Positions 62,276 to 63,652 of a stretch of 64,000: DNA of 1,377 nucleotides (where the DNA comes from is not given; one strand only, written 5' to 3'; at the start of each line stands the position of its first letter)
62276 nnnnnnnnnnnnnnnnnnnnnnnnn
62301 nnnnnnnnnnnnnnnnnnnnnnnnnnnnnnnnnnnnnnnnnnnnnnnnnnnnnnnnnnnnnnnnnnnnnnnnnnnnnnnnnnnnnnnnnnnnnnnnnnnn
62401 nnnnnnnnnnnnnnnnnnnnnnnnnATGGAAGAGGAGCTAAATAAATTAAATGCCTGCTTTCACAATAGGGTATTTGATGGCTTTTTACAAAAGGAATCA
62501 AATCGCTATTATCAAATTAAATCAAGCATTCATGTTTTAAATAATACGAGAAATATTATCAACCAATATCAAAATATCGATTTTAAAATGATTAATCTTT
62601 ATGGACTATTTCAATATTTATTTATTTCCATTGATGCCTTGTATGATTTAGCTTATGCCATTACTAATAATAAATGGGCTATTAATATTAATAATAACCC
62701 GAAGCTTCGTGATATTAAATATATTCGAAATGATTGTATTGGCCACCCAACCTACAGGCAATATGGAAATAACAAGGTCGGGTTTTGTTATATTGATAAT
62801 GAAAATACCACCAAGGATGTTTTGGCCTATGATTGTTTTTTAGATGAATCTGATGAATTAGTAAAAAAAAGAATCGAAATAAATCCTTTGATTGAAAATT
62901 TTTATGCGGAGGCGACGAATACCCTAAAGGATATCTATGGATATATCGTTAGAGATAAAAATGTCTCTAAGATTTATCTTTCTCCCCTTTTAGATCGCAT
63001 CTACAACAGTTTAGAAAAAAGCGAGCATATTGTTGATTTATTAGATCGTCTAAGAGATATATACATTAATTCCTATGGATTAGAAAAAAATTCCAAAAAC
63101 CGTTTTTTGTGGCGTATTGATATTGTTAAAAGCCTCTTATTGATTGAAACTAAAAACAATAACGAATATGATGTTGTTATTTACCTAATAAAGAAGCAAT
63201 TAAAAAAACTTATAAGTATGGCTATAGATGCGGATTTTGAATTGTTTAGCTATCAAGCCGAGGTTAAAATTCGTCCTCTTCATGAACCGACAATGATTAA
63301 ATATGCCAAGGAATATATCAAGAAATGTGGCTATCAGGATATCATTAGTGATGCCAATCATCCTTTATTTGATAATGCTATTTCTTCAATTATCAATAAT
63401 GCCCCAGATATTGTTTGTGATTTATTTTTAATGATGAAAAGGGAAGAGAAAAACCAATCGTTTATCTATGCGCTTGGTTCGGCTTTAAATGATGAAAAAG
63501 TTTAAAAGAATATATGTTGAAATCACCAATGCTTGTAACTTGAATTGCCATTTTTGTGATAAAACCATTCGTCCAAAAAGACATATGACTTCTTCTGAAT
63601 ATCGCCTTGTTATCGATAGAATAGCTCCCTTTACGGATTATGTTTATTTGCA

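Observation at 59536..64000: Self-contained operon linking a dead GGDEF-EAL sensor, a HEPN-like unknown and a radical SAM enzyme through overlapping reading frames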

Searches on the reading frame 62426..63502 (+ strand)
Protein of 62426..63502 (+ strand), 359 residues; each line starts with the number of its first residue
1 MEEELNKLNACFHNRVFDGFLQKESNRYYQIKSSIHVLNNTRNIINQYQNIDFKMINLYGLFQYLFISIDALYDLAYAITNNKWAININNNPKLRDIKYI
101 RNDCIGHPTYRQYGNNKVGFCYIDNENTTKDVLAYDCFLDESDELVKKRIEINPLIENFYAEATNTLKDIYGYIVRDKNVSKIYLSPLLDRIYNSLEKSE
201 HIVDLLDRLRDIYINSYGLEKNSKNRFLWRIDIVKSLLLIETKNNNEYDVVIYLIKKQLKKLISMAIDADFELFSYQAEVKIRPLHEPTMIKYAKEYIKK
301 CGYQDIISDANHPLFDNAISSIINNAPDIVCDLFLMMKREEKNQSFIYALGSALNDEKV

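Call 8: search_protein_families(library=pfam, proteins=[window:62426-63502:+], max_evalue=0.1)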
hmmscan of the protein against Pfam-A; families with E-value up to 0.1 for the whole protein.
window:62426-63502:+ (359 aa): 0 families

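Call 9: search_protein_families(library=ncbifam, proteins=[window:62426-63502:+], max_evalue=0.1)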
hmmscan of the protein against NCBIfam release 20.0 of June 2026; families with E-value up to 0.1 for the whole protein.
window:62426-63502:+ (359 aa): 0 families

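Call 10: search_protein_families(library=padloc, proteins=[window:62426-63502:+], max_evalue=0.1)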
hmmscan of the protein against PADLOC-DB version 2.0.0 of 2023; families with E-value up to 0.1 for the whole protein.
window:62426-63502:+ (359 aa): 0 families

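Call 11: find_encoding_contigs(protein=window:62426-63502:+, flank=10000, max_places=6)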
Protein window:62426-63502:+ (359 aa): 2 contigs read that carry it; 1 place shown.
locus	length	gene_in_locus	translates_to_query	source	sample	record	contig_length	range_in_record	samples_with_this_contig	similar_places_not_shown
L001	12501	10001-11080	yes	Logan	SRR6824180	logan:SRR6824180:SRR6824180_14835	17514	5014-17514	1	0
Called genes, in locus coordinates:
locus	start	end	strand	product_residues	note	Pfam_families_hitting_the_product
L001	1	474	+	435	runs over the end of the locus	PF00009:GTP_EFTU, PF01926:MMR_HSR1, PF02421:FeoB_N, PF00009:GTP_EFTU, PF01926:MMR_HSR1, PF02421:FeoB_N, PF04548:AIG1, PF14714:KH_dom-like, +7 more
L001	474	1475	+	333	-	PF01210:NAD_Gly3P_dh_N, PF03446:NAD_binding_2 (weak), PF03721:UDPG_MGDP_dh_N, PF03807:F420_oxidored (faint), PF07479:NAD_Gly3P_dh_C, PF20618:GPD_NAD_C_bact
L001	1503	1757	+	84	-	PF14069:SpoVIF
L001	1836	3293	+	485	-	PF09547:SpoIVA_ATPase, PF20438:SpoIVA_middle, PF20439:SpoIVA_C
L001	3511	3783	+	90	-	PF00216:Bac_DNA_binding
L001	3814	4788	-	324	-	PF02517:Rce1-like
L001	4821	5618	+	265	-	-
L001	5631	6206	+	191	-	PF01725:Ham1p_like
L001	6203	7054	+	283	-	PF01633:Choline_kinase, PF01636:APH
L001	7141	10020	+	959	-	PF00990:GGDEF, PF00563:EAL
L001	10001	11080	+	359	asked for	-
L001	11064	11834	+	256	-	PF04055:Radical_SAM, PF13186:SPASM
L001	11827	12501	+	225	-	?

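Call 14: find_homologous_proteins(query=window:62426-63502:+, max_evalue=0.001)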
Query window:62426-63502:+ (359 aa): 17 proteins with E <= 0.001 among 2782 candidates.
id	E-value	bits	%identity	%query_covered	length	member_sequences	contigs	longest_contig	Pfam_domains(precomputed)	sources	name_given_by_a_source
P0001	3.2e-234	794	100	100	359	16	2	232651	-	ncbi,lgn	-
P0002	2.1e-130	453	57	99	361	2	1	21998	-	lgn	-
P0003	4.2e-92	327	46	99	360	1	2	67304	-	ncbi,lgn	-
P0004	1.9e-90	322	49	92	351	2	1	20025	-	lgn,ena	-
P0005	5.8e-86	307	44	99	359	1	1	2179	-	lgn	-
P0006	4.3e-42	163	32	90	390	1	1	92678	-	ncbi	-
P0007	5.2e-41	159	30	93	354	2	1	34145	-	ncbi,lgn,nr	ncbi:MAG: hypothetical protein K9L02_02405 [Acholeplasmataceae bacterium]|nr:hypothetical protein [A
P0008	7.6e-39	152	28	94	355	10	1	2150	-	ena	-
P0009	3.7e-37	146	29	92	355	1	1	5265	-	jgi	jgi:hypothetical protein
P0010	3.6e-36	143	33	93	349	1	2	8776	-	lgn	-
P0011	7.7e-36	142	31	84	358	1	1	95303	-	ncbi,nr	ncbi:MAG: hypothetical protein EA375_04685 [Acholeplasmataceae bacterium]|nr:MAG: hypothetical prote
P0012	2.2e-34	137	33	90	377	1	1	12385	-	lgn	-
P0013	8.6e-34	135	29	91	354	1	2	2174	-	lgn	-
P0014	3.8e-33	133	29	91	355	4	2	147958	-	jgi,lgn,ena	-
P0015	8.8e-31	125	32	68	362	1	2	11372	-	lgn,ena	-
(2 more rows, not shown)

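Call 15: find_encoding_contigs(protein=P0003, flank=8000, max_places=2)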
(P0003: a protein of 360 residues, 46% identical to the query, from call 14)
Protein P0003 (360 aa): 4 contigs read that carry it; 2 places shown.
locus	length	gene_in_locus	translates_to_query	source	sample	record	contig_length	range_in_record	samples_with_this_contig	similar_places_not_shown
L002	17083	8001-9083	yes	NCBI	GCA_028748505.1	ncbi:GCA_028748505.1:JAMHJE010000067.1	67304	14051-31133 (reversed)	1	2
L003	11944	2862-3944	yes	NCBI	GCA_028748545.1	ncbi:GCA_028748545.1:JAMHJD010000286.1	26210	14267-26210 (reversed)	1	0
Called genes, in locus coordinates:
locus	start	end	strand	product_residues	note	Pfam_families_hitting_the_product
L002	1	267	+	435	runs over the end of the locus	PF00009:GTP_EFTU, PF01926:MMR_HSR1, PF02421:FeoB_N, PF04548:AIG1 (weak), PF00009:GTP_EFTU, PF01926:MMR_HSR1, PF02421:FeoB_N, PF14714:KH_dom-like, +7 more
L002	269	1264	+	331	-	PF01210:NAD_Gly3P_dh_N, PF03446:NAD_binding_2 (faint), PF03721:UDPG_MGDP_dh_N (weak), PF03807:F420_oxidored (faint), PF07479:NAD_Gly3P_dh_C, PF20618:GPD_NAD_C_bact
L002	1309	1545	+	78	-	PF14069:SpoVIF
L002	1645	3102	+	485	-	PF09547:SpoIVA_ATPase, PF20438:SpoIVA_middle, PF20439:SpoIVA_C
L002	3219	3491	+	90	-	PF00216:Bac_DNA_binding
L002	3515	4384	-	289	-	PF02517:Rce1-like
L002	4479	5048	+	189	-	PF01725:Ham1p_like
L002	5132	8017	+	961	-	PF00990:GGDEF, PF00563:EAL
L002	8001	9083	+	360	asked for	-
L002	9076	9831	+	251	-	PF04055:Radical_SAM, PF13186:SPASM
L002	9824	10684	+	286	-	PF00849:PseudoU_synth_2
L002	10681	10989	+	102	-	-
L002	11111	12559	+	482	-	PF14821:Thr_synth_N, PF00291:PALP, PF24857:THR4_C (weak)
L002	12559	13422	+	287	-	PF00288:GHMP_kinases_N, PF08544:GHMP_kinases_C (faint)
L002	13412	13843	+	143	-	PF13291:ACT_4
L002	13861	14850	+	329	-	PF01118:Semialdhyde_dh, PF02774:Semialdhyde_dhC, PF02800:Gp_dh_C (faint)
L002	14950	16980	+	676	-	-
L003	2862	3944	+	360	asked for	-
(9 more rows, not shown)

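Call 16: find_encoding_contigs(protein=P0006, flank=8000, max_places=2)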
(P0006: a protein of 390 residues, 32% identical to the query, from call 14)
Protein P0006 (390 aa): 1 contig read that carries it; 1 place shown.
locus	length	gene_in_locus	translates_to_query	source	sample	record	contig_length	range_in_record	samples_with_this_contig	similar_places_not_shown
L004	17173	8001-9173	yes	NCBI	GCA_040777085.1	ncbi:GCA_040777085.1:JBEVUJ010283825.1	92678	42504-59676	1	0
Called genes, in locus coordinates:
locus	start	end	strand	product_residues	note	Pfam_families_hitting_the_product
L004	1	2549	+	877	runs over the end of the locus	PF00990:GGDEF, PF00563:EAL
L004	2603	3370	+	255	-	-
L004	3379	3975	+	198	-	PF01725:Ham1p_like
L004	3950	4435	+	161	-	PF00149:Metallophos (faint), PF12850:Metallophos_2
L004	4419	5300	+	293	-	PF01633:Choline_kinase, PF01636:APH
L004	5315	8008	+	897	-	PF00990:GGDEF, PF00563:EAL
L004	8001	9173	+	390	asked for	-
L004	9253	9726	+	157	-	PF12685:SpoIIIAH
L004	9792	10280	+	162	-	PF01029:NusB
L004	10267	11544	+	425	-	PF13742:tRNA_anti_2, PF01336:tRNA_anti-codon, PF02601:Exonuc_VII_L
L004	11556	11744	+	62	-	PF02609:Exonuc_VII_S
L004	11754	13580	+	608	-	PF13292:DXP_synthase_N, PF02779:Transket_pyr, PF02780:Transketolase_C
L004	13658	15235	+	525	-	PF02463:SMC_N, PF13304:AAA_21 (faint)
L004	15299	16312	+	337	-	PF17820:PDZ_6 (weak), PF05580:Peptidase_S55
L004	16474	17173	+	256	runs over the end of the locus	PF00072:Response_reg, PF08769:Spo0A_C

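Call 17: find_encoding_contigs(protein=P0007, flank=8000, max_places=2)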
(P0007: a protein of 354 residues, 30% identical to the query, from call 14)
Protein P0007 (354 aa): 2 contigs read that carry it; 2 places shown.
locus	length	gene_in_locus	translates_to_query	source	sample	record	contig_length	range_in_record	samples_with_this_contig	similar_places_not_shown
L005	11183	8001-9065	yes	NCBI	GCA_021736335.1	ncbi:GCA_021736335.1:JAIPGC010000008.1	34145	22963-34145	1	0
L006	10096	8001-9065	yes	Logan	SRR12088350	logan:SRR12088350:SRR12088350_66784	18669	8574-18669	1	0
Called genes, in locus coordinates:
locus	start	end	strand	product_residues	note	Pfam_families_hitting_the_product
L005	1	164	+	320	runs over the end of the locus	PF12796:Ank_2, PF24521:Ank_KRIT1 (faint), PF13637:Ank_4, PF13857:Ank_5 (weak), PF12796:Ank_2, PF13637:Ank_4, PF12796:Ank_2 (weak), PF13637:Ank_4 (weak), +2 more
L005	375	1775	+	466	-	PF08282:Hydrolase_3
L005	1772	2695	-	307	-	-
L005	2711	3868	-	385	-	PF02517:Rce1-like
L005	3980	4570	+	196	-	PF01725:Ham1p_like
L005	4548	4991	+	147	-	PF00149:Metallophos (faint), PF12850:Metallophos_2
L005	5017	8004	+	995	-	PF00563:EAL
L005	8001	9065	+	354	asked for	-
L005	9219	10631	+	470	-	-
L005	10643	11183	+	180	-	PF02585:PIG-L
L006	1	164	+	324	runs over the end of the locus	PF12796:Ank_2, PF24521:Ank_KRIT1 (faint), PF13637:Ank_4, PF13857:Ank_5 (weak), PF12796:Ank_2, PF13637:Ank_4 (weak), PF12796:Ank_2 (weak), PF13637:Ank_4 (weak), +2 more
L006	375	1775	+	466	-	PF08282:Hydrolase_3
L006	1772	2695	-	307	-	-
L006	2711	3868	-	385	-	PF02517:Rce1-like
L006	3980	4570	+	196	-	PF01725:Ham1p_like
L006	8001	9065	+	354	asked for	-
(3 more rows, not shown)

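Call 18: find_encoding_contigs(protein=P0014, flank=8000, max_places=2)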
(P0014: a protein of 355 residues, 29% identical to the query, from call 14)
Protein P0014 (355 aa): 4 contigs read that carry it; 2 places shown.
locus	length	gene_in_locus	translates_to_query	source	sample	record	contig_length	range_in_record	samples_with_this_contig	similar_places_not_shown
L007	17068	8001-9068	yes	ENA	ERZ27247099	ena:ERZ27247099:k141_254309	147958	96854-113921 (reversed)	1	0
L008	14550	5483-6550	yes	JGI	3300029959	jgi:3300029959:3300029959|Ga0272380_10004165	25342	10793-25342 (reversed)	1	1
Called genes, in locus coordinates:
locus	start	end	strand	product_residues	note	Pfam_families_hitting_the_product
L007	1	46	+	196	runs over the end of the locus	PF13338:AbiEi_4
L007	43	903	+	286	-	PF08843:AbiEii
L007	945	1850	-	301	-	PF00332:Glyco_hydro_17 (faint)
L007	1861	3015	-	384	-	PF02517:Rce1-like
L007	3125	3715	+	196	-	PF01725:Ham1p_like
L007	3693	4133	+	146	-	PF00149:Metallophos (faint), PF12850:Metallophos_2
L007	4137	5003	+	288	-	PF01633:Choline_kinase, PF01636:APH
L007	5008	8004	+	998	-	PF00990:GGDEF, PF00563:EAL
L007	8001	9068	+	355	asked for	-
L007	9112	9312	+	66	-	-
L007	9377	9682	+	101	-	-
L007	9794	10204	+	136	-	PF00011:HSP20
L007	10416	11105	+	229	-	-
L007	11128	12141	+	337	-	-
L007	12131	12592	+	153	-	-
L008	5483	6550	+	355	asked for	-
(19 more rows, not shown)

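Call 23: search_protein_families(library=ncbifam, proteins=[L001:11064-11831:+, L002:9824-10681:+, L002:10681-10986:+], max_evalue=0.01)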
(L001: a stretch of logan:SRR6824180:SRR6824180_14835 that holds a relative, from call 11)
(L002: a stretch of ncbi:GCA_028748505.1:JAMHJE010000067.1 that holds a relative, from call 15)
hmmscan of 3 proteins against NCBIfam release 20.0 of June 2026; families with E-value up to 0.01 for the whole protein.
L001:11064-11831:+ (256 aa): 48 families (the best 25 are shown)
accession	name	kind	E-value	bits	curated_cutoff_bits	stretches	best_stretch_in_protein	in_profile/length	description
TIGR04317.1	W_rSAM_matur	equivalog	1.8e-16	60.2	380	1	4-111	2-112/349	tungsten cofactor oxidoreductase radical SAM maturase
NF045574.1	sacti_mat_StsB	exception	2.1e-13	49.9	625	1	4-112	94-204/466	StsB family radical SAM/SPASM domain sactipeptide maturase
TIGR02668.1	moaA_archaeal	equivalog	2.6e-13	49.6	325.25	1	6-112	10-119/303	GTP 3',8-cyclase MoaA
TIGR04545.1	rSAM_ahbD_hemeb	equivalog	3e-12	46.6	500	1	10-111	4-108/339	heme b synthase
NF001199.0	PRK00164.2-1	equivalog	7.7e-12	45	231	1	6-118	12-126/308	GTP 3',8-cyclase MoaA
TIGR04054.1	rSAM_NirJ1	equivalog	2.5e-11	42.9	650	1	11-109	41-142/387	putative heme d1 biosynthesis radical SAM protein NirJ1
TIGR04251.1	SCM_rSAM_ScmF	equivalog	2.7e-11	43.4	400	1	5-91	3-96/353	SynChlorMet cassette radical SAM/SPASM protein ScmF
TIGR02666.1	moaA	equivalog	2.8e-11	43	284.05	1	5-111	9-124/336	GTP 3',8-cyclase MoaA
TIGR04546.1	rSAM_ahbC_deAc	equivalog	2.4e-10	39.8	650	1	10-109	43-145/390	12,18-didecarboxysiroheme deacetylase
TIGR04250.1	SCM_rSAM_ScmE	equivalog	2.1e-09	36.8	400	1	7-130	4-138/358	SynChlorMet cassette radical SAM/SPASM protein ScmE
TIGR03961.1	rSAM_PTO1314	hypoth_equivalog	2.6e-09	36.8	306.05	1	14-102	31-120/332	PTO1314 family radical SAM protein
TIGR04311.1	rSAM_Geo_metal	subfamily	3.2e-09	36.3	400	1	6-111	3-114/423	radical SAM/SPASM family putative metalloenzyme maturase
TIGR04303.1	GeoRSP_rSAM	equivalog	3.6e-09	36.6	400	1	9-112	8-111/325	GeoRSP system radical SAM/SPASM protein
TIGR04347.1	pseudo_SAM_Halo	equivalog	5.3e-09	35.8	525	1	11-90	43-126/390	TIGR04347 family pseudo-SAM/SPASM protein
NF038283.1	viperin_w_prok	equivalog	5.4e-09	35.6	180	1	12-112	8-117/281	viperin family antiviral radical SAM protein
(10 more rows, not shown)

L002:9824-10681:+ (286 aa): 7 families
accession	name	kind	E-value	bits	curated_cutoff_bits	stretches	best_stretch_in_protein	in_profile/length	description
TIGR00005.1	rluA_subfam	subfamily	9.7e-68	228.6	192.7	1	18-285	14-296/298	RluA family pseudouridine synthase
NF008385.0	PRK11180.1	equivalog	4.5e-50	170.9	351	1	24-285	33-311/325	23S rRNA pseudouridine(1911/1915/1917) synthase RluD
TIGR01621.1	RluA-like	hypoth_equivalog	1.1e-30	106.5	222.3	1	73-262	1-185/217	TIGR01621 family pseudouridine synthase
NF008321.0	PRK11112.1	equivalog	5e-23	81.7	328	1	74-284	2-232/257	tRNA pseudouridine(65) synthase TruC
NF008249.0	PRK11025.1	equivalog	5.6e-22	78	378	1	75-285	94-312/317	23S rRNA pseudouridine(955/2504/2580) synthase RluC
NF007543.0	PRK10158.1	equivalog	7.7e-22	78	286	1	69-278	9-218/219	bifunctional tRNA pseudouridine(32) synthase/23S rRNA pseudouridine(746) synthase RluA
TIGR00093.1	TIGR00093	subfamily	2.7e-07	30.5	109.3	1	87-233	1-133/161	pseudouridine synthase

L002:10681-10986:+ (102 aa): 0 families

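Call 24: search_solved_structures(query=A1, max_evalue=10, show_alignments=2)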
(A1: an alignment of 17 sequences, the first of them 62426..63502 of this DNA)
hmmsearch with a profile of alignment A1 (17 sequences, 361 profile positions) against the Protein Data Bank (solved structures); distinct sequences matched with E-value up to 10: 4.
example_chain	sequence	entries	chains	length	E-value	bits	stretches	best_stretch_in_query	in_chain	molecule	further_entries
8eox_D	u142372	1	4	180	0.11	14.9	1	276-328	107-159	C4HR1_4r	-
8ga9_A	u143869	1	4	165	0.13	14.7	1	276-327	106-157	C4HR1_4r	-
7c21_A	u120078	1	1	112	1.1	11.6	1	203-243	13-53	Phosphoprotein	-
1h75_A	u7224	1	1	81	1.1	11.6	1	100-129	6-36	GLUTAREDOXIN-LIKE PROTEIN NRDH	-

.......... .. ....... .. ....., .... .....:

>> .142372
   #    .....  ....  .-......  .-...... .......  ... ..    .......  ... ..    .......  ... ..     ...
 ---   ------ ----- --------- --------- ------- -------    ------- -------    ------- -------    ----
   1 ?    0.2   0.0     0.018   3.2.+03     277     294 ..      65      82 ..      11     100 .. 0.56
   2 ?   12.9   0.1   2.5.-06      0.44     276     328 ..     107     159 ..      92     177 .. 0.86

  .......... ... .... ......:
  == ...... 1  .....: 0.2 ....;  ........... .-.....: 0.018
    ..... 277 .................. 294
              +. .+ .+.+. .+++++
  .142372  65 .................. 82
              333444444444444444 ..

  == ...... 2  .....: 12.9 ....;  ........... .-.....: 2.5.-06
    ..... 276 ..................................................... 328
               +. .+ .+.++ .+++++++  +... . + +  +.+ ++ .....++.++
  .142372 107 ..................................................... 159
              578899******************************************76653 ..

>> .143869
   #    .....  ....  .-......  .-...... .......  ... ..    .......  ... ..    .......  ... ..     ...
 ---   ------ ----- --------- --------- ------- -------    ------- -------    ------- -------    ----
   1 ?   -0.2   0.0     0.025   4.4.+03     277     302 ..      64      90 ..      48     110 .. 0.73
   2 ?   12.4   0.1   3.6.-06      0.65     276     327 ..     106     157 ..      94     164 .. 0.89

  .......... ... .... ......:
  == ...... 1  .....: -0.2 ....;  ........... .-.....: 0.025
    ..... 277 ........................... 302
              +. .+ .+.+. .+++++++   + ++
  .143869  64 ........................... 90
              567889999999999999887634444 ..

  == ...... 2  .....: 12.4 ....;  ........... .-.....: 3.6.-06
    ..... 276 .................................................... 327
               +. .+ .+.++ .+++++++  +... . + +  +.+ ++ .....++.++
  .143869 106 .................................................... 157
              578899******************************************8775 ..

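Call 27: predict_structure(alignment_id=A1)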
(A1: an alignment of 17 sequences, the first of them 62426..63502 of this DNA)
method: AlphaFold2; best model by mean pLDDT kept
length: 359 residues; sequences in the alignment: 17
mean_pLDDT: 88.3   pTM: 0.87
mean pLDDT of the five models: 88.3, 87.1, 85.1, 84.7, 84.7
residues with pLDDT >= 90: 213; 70-90: 127; 50-70: 17; < 50: 2
segments of 3 or more residues with pLDDT < 50: none
pLDDT, mean of each block of 10 residues (from residue 1): 93 82 83 95 94 92 93 92 86 83 71 64 90 88 82 94 93 86 89 84 92 92 92 96 95 95 93 86 86 91 83 87 93 96 93 74
secondary structure, 60 per line:
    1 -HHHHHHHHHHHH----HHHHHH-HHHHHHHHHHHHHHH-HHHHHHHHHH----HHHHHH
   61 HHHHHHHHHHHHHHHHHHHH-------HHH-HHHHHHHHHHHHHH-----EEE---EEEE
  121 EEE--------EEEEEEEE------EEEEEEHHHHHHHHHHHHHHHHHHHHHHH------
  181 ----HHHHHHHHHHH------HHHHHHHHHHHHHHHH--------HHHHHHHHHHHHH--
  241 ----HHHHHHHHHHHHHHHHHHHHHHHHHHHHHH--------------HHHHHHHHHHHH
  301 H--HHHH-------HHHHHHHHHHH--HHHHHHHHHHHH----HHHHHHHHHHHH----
elements in order: H2-13 H18-23 H25-39 H41-50 H55-80 H92-105 E111-113 E117-123 E132-139 E146-151 H152-174 H185-195 H202-217 H226-238 H245-274 H289-301 H304-307 H315-325 H328-339 H344-355

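Call 29: search_protein_representatives(alignment_id=A1)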
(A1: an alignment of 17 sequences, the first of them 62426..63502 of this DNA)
Query: 17 sequences, 361 profile positions. Proteins with E-value up to 0.001 (for the whole library): 759; up to 1e-10: 228; up to 1e-30: 88. The best 150 are listed.
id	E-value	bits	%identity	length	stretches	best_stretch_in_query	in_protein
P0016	2.3e-146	504.1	-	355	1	2-361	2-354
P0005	6.9e-118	410.4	-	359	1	2-357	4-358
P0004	1.6e-113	396.0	-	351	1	2-354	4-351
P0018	1.6e-111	389.5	-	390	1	8-359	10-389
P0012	1.9e-110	386.0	-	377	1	2-356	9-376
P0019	1.2e-105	370.1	-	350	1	21-359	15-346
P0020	1.3e-104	366.7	-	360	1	2-360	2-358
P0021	4.6e-99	348.5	-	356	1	6-360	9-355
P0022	5.6e-99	348.2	-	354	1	22-360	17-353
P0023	5.1e-96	338.5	-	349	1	19-359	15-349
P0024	6.5e-93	328.2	-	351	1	24-360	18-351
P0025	6.1e-92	325.1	-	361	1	18-359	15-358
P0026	1.1e-91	324.2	-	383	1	5-360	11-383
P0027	1.6e-89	317.1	-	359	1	19-359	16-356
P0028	2.6e-89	316.4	-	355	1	10-357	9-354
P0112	4.5e-18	82.0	-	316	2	4-196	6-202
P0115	7.1e-17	78.1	-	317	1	3-304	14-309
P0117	1.9e-16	76.7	-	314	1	3-184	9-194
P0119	4.0e-16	75.6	-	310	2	3-197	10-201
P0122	1.1e-15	74.2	-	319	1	3-189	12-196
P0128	3.3e-15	72.6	-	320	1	4-184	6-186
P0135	1.7e-14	70.3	-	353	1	3-196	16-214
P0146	9.9e-14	67.7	-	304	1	5-263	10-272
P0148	1.1e-13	67.6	-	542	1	2-196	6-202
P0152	1.8e-13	66.9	-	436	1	3-182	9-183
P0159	3.3e-13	66.0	-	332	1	2-194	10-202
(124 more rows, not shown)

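Call 30: search_protein_families(library=pfam, proteins=[P0112, P0115, P0117, P0119, P0122, P0135, P0148, P0152, P0146, P0159], max_evalue=0.01)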
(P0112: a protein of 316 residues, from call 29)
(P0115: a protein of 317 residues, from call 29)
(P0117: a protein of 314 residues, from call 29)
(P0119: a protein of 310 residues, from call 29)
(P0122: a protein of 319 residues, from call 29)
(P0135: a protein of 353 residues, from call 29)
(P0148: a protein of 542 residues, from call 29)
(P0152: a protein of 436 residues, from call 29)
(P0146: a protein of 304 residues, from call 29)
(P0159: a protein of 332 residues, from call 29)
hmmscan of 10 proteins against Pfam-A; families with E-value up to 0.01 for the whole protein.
P0112 (316 aa): 0 families

P0115 (317 aa): 0 families

P0117 (314 aa): 0 families

P0119 (310 aa): 0 families

P0122 (319 aa): 0 families

P0135 (353 aa): 0 families

P0148 (542 aa): 0 families

P0152 (436 aa): 0 families

P0146 (304 aa): 1 family
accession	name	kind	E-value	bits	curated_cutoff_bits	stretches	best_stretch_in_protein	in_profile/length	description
PF05073.17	Baculo_p24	-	0.0057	17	21.3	0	113-223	59-129/160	Baculovirus P24 capsid protein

P0159 (332 aa): 0 families
